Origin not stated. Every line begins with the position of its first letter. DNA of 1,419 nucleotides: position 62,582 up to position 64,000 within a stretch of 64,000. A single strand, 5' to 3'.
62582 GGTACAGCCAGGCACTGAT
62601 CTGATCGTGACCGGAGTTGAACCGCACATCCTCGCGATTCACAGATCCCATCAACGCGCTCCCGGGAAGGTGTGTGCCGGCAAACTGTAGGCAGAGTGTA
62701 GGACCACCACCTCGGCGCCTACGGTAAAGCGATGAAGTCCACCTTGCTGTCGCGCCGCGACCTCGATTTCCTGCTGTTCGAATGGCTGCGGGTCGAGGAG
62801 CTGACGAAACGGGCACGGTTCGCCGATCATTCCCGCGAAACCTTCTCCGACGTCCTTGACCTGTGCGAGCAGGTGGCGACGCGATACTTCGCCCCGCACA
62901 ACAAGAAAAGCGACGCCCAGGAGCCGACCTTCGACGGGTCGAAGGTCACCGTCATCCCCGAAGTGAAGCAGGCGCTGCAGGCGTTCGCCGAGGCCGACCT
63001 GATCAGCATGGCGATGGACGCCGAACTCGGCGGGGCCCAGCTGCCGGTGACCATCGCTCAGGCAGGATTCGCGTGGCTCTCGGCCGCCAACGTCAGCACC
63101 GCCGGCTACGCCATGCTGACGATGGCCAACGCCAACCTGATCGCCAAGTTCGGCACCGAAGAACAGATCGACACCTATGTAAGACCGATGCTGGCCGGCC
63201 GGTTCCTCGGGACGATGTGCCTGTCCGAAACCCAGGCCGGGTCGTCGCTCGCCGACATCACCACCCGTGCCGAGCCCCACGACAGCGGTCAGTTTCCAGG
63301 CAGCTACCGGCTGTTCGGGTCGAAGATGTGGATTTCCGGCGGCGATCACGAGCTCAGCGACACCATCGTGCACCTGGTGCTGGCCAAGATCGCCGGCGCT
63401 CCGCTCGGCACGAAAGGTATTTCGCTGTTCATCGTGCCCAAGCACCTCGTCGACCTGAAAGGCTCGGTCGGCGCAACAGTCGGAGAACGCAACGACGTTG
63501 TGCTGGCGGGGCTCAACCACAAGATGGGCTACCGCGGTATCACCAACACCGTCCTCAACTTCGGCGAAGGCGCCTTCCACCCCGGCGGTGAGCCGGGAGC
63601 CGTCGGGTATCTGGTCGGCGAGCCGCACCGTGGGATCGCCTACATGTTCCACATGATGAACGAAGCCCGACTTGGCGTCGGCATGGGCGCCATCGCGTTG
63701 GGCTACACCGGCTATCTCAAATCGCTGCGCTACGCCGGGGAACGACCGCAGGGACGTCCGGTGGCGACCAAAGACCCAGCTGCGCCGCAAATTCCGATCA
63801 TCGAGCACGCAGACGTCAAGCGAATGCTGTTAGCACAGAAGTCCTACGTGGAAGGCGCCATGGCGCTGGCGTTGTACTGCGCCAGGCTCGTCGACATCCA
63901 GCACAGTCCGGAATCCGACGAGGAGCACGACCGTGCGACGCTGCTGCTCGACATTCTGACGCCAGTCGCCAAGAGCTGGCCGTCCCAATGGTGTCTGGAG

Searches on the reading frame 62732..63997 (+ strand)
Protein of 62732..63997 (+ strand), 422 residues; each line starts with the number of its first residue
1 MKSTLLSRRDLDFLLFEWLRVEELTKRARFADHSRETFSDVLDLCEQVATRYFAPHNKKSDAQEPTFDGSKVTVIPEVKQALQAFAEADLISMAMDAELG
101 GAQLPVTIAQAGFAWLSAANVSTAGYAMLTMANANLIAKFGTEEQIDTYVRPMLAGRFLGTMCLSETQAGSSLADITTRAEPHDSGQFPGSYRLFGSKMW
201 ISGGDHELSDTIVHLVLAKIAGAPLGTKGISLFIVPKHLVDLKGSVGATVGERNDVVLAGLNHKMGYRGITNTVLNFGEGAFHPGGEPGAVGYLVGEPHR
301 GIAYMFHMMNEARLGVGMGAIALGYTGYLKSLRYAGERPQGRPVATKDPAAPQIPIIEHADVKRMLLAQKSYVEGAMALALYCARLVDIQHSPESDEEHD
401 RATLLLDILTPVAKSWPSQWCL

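Call 73: search_protein_families(library=pfam, proteins=[window:62732-63997:+], max_evalue=0.00001)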
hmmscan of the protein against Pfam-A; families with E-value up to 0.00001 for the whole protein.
window:62732-63997:+ (422 aa): 2 families
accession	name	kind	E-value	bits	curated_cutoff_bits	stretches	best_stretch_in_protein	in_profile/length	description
PF02771.21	Acyl-CoA_dh_N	-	2.3e-09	38.1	22.9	1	41-156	7-112/113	Acyl-CoA dehydrogenase, N-terminal domain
PF02770.24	Acyl-CoA_dh_M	-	5.9e-09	36.4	33.3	1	162-250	2-75/97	Acyl-CoA dehydrogenase, middle domain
